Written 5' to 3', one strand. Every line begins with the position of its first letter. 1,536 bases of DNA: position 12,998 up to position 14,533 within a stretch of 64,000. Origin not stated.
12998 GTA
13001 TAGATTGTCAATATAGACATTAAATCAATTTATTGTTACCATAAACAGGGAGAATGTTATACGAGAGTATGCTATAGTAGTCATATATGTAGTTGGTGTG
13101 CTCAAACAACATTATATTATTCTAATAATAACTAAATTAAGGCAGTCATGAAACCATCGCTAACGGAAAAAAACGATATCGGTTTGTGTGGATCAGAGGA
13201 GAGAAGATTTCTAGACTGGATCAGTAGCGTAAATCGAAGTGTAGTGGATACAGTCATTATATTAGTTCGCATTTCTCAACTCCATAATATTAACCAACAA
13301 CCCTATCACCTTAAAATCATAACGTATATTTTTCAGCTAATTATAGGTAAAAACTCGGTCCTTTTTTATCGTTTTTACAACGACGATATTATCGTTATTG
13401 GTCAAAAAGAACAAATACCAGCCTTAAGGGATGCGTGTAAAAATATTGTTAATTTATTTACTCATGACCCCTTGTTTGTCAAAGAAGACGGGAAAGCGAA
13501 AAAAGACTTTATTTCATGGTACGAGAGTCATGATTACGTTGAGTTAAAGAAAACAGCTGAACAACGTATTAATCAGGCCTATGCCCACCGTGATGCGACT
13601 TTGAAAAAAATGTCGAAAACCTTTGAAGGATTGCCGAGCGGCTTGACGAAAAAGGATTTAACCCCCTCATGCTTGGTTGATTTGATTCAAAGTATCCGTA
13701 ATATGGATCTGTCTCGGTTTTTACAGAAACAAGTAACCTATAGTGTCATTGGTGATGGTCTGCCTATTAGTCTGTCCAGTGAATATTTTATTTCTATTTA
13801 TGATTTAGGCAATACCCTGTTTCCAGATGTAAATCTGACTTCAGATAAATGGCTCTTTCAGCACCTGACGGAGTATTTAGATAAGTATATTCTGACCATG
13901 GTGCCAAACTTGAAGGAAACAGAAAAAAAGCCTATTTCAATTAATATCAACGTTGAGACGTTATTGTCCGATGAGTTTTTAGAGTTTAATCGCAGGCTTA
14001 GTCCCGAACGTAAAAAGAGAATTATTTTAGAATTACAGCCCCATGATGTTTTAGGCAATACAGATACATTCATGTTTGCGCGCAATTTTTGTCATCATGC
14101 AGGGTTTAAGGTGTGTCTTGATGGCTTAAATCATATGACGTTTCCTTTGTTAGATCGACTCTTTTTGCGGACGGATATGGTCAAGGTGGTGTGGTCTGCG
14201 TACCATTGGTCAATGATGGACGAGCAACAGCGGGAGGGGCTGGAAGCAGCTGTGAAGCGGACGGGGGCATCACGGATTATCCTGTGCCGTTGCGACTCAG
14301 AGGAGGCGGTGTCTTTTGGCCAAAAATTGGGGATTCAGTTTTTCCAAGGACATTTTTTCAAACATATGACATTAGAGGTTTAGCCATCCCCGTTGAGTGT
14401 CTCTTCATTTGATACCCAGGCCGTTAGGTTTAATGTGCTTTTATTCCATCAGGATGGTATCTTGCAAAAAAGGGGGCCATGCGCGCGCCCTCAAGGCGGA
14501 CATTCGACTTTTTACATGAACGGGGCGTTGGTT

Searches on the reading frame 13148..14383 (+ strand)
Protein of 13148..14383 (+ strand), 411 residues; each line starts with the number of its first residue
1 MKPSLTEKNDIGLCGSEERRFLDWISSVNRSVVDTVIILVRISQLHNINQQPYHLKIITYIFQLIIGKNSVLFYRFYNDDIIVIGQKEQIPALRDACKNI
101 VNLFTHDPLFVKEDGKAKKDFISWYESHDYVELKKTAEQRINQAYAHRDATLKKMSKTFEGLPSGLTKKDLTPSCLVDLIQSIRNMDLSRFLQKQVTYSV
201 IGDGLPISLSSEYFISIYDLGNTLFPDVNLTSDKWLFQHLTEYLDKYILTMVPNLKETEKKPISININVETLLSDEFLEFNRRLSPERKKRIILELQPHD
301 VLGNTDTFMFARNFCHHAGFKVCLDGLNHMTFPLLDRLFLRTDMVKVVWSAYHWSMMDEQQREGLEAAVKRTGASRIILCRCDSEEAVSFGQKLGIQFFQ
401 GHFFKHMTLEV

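Call 87: search_protein_families(library=pfam, proteins=[window:13148-14383:+], max_evalue=0.01)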
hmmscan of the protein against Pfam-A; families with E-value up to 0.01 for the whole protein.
window:13148-14383:+ (411 aa): 1 family
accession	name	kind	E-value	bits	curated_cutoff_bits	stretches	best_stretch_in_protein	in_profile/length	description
PF00563.25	EAL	-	1.2e-07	31.8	31.3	1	242-404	61-233/236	EAL domain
